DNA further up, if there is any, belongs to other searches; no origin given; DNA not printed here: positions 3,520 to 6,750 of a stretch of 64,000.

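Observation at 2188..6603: Carbohydrate esterase physically fused to a PVC-type dehydrogenase / HEAT / CBM / cytochrome c protein inside a xylan operon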

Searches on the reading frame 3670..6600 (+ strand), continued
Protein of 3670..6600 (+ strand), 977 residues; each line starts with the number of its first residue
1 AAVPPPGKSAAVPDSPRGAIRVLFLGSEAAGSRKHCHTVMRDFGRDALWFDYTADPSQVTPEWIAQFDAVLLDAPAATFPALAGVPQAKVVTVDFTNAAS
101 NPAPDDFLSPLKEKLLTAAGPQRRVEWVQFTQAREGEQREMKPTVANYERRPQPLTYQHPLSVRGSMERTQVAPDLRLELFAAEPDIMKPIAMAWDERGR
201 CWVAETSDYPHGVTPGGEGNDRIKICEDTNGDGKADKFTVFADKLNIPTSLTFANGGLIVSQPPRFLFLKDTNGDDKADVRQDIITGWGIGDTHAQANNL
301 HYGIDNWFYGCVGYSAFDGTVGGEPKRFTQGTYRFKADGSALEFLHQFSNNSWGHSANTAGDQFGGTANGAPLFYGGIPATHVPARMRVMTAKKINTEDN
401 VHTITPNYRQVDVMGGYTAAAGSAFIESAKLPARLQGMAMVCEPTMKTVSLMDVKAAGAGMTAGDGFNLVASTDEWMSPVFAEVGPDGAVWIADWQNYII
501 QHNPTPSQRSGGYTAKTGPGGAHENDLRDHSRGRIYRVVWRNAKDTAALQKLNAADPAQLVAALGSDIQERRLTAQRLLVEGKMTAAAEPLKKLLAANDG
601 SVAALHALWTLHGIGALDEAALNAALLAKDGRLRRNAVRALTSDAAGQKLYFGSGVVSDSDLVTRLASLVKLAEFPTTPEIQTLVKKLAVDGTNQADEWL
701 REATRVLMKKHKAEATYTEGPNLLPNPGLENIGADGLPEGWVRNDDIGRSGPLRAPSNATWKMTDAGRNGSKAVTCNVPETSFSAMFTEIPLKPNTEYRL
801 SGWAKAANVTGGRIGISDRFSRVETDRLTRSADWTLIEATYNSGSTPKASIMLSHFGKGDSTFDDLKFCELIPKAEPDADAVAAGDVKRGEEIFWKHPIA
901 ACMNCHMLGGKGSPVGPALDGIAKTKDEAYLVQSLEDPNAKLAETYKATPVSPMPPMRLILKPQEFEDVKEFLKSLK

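Call 15: find_encoding_contigs(protein=P0124, flank=8000, max_places=2)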
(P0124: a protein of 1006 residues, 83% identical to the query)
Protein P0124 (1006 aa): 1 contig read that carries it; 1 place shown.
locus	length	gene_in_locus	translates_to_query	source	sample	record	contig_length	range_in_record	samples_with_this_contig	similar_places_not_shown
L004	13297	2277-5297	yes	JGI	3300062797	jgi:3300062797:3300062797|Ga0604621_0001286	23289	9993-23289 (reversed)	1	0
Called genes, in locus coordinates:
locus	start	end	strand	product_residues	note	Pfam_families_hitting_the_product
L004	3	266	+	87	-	?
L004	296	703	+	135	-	PF03795:YCII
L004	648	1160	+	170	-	PF03795:YCII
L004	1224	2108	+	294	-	-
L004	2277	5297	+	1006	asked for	PF23500:DUF7133, PF00034:Cytochrom_C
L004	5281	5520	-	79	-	PF13310:Virulence_RhuM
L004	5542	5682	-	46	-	-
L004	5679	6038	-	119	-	-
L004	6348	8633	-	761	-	-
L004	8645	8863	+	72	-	-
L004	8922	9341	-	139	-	PF01850:PIN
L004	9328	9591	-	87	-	-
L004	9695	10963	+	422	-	PF00331:Glyco_hydro_10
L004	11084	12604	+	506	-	PF00756:Esterase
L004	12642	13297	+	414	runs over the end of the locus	PF00756:Esterase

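Call 17: find_encoding_contigs(protein=P0142, flank=10000, max_places=3)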
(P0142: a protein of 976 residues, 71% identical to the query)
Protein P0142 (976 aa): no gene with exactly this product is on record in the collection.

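Call 40: predict_structure(alignment_id=A1)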
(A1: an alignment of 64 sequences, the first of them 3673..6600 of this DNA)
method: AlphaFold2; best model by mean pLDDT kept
length: 976 residues; sequences in the alignment: 64
mean_pLDDT: 79.2   pTM: 0.78
mean pLDDT of the five models: 79.2, 77.8, 76.9, 72.6, 69.5
residues with pLDDT >= 90: 313; 70-90: 432; 50-70: 136; < 50: 95
segments of 3 or more residues with pLDDT < 50: 1-15, 290-315, 335-340, 344-352, 403-421, 498-504, 749-753, 876-879
pLDDT, mean of each block of 10 residues (from residue 1): 35 60 90 88 87 90 93 95 94 87 91 97 93 85 67 77 86 89 87 85 76 79 91 92 83 82 84 94 67 43 40 51 55 50 44 69 65 80 76 76 42 34 78 86 69 90 84 70 86 65 50 61 67 89 73 93 90 91 95 89 95 93 90 94 89 86 95 89 86 89 91 76 92 91 65 66 87 92 91 86 91 89 85 89 86 92 93 55 82 76 70 71 82 75 61 76 87 84
secondary structure, 60 per line:
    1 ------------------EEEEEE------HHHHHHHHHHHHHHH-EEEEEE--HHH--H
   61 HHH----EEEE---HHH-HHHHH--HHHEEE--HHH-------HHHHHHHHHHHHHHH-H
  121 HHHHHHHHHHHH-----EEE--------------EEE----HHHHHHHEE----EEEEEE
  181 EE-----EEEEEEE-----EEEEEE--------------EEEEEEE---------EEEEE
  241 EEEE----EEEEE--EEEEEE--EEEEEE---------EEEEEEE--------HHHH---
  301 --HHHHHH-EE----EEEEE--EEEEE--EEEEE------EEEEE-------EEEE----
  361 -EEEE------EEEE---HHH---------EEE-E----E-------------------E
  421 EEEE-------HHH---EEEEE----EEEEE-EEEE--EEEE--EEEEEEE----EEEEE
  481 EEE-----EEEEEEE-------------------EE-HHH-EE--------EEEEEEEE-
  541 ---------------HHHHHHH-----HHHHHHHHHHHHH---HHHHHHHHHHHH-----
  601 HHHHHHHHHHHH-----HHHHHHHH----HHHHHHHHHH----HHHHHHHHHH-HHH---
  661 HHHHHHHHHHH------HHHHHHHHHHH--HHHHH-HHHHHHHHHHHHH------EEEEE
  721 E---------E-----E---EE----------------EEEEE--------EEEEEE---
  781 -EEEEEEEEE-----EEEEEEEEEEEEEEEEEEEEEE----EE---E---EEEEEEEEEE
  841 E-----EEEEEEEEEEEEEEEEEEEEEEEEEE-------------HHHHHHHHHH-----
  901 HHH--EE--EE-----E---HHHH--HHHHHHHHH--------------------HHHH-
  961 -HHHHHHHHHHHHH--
elements in order (helices of 4 or more, strands of 3 or more residues): E19-24 H31-45 E47-52 H60-63 E68-71 H79-83 E89-91 H104-118 H120-132 E138-140 E155-157 H162-168 E175-182 E188-194 E200-205 E220-226 E236-244 E249-253 E256-261 E264-269 E279-285 H294-297 H303-308 E316-320 E323-327 E330-334 E341-345 E353-356 E362-365 E372-375 E391-393 E420-424 E438-442 E447-451 E453-456 E459-462 E465-471 E476-483 E489-495 E532-539 H556-562 H568-580 H584-595 H601-612 H618-625 H630-639 H644-653 H661-671 H678-688 H691-695 H697-709 E716-721 E759-763 E772-777 E782-790 E796-817 E831-841 E847-872 H886-895 H921-924 H927-935 H956-959 H962-974

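Call 43: fold_search(model_id=the predicted structure, library=pdb)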
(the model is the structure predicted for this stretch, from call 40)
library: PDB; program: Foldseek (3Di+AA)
matches with E <= 10: 1316; with E <= 0.001: 112
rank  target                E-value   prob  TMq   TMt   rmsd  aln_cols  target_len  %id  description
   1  8ic1_A                3.5e-08  1.00  0.14  0.23  25.2       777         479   11  endo-alpha-D-arabinanase EndoMA1 D51N mutant from Microbacterium arabinogalactanolyticum in complex with arabinooligos (released 2023-08-16)
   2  8hhv_A                4.0e-08  1.00  0.15  0.26  25.2       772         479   11  endo-alpha-D-arabinanase EndoMA1 from Microbacterium arabinogalactanolyticum (released 2023-08-16)
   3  4d0q                  5.6e-08  1.00  0.13  0.72   5.3       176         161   20  Hyaluronan Binding Module of the Streptococcal Pneumoniae Hyaluronate Lyase (released 2014-08-06)
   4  4w8j                  7.1e-07  1.00  0.12  0.11  37.6       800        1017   11  Structure of the full-length insecticidal protein Cry1Ac reveals intriguing details of toxin packaging into in vivo form (released 2014-09-17)
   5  9h99                  7.5e-07  1.00  0.12  0.11  23.1       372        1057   11  Native structure of the full-length pesticidal protein Cry1Ca18 at pH7, from crystals formed in vivo (released 2025-11-12)
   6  3oea_A                8.6e-07  1.00  0.12  0.73   4.2       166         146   20  Crystal structure of the Q121E mutants of C.polysaccharolyticus CBM16-1 bound to cellopentaose (released 2010-08-25)
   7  2zey_A                1.1e-06  1.00  0.12  0.69   4.8       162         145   21  Family 16 carbohydrate binding module (released 2008-03-04)
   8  9qxq                  1.3e-06  1.00  0.12  0.11  22.9       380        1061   12  native structure of full-length pesticidal protein Cry1Ca18 at pH9, from crystals formed in vivo (released 2026-02-11)
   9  3oeb_A                1.8e-06  1.00  0.12  0.71   4.5       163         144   22  Crystal structure of the Q121E mutant of C.polysaccharolyticus CBM16-1 bound to mannopentaose (released 2010-08-25)
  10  2zew_A                1.8e-06  1.00  0.12  0.72   4.7       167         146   20  Family 16 Cabohydrate Binding Domain Module 1 (released 2008-03-04)
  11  2zex_A                2.2e-06  1.00  0.12  0.72   4.2       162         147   20  Family 16 carbohydrate binding module (released 2008-03-04)
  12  2zex_B                2.2e-06  1.00  0.12  0.72   4.4       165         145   21  Family 16 carbohydrate binding module (released 2008-03-04)
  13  2zew_B                2.2e-06  1.00  0.12  0.70   4.9       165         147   21  Family 16 Cabohydrate Binding Domain Module 1 (released 2008-03-04)
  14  2zey_B                3.2e-06  1.00  0.12  0.70   5.1       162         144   21  Family 16 carbohydrate binding module (released 2008-03-04)
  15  8w7n                  4.9e-06  1.00  0.12  0.11  23.9       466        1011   11  Crystal structure of the in-cell Cry1Aa purified from Bacillus thuringiensis (released 2024-03-06)
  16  2xon_L                6.0e-06  1.00  0.12  0.70   4.1       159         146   19  Structure of TmCBM61 in complex with beta-1,4-galactotriose at 1.4 A resolution (released 2010-09-08)
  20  4xup_E                1.0e-05  1.00  0.13  0.63   5.4       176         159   11  Structure of the N-terminal CBM22-1-CBM22-2 tandem domain from Paenibacillus barcinonensis Xyn10C (released 2015-06-03)
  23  4xup_C                1.5e-05  1.00  0.12  0.62   5.3       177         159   12  Structure of the N-terminal CBM22-1-CBM22-2 tandem domain from Paenibacillus barcinonensis Xyn10C (released 2015-06-03)
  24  1k42_MODEL_1_A        1.9e-05  1.00  0.11  0.49   9.2       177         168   15  The Solution Structure of the CBM4-2 Carbohydrate Binding Module from a Thermostable Rhodothermus marinus Xyla (released 2002-05-29)
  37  4xup_A                7.6e-05  1.00  0.13  0.33   8.0       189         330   12  Structure of the N-terminal CBM22-1-CBM22-2 tandem domain from Paenibacillus barcinonensis Xyn10C (released 2015-06-03)
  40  4xup_B                9.7e-05  1.00  0.12  0.34  11.2       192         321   13  Structure of the N-terminal CBM22-1-CBM22-2 tandem domain from Paenibacillus barcinonensis Xyn10C (released 2015-06-03)
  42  4xup_F                1.1e-04  1.00  0.12  0.33   7.7       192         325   12  Structure of the N-terminal CBM22-1-CBM22-2 tandem domain from Paenibacillus barcinonensis Xyn10C (released 2015-06-03)
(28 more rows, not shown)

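Call 46: search_solved_structures(query=A1, max_evalue=10, show_alignments=0)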
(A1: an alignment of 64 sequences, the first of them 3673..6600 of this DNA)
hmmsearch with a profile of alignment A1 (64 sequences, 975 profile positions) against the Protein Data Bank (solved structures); distinct sequences matched with E-value up to 10: 63 (the best 60 are shown).
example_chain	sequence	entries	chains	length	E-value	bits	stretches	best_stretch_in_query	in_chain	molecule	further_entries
7zs0_A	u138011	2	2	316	9.6e-22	79.8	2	881-949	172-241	Hypothetical (Diheme) protein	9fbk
7zs2_A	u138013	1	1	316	1e-21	79.7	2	881-949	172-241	Hypothetical (Diheme) protein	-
7zs1_A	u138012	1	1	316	1e-21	79.7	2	881-949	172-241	Hypothetical (Diheme) protein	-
9sah_A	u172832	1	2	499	1.1e-07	33.2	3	559-696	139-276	E4-NB2 synthetic fusion protein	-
4zv6_A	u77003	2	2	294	3e-07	31.8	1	558-694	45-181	AlphaRep-7 | alpha-Rep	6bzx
4q8k_A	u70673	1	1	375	1.2e-05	26.4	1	766-890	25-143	Alginase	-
4xl5_C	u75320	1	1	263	1.4e-05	26.2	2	558-696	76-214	bGFP-A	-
1h31_B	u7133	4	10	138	2.1e-05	25.7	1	881-974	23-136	CYTOCHROME C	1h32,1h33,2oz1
6fsq_A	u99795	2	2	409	4.2e-05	24.7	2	557-692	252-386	alphaRep A3_bGFPD | A3_bGFPD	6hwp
6ft5_A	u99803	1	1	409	0.00015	22.8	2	559-694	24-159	alphaRep A3_A3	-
8xmz_A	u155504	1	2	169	0.0002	22.4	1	789-873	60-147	T9SS C-terminal target domain-containing protein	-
2c1d_B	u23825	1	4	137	0.00028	22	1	881-975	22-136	SOXX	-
6klo_A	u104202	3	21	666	0.00028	21.9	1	753-876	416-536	Iota toxin component Ib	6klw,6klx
9jsg_A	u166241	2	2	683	0.0003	21.9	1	753-876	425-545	Iota toxin component Ib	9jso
9jsf_A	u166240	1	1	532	0.00043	21.3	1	753-874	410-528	Iota toxin component Ib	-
2zew_A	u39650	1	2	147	0.04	14.8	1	764-871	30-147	S-layer associated multidomain endoglucanase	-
3oea_A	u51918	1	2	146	0.049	14.5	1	764-871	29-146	S-layer associated multidomain endoglucanase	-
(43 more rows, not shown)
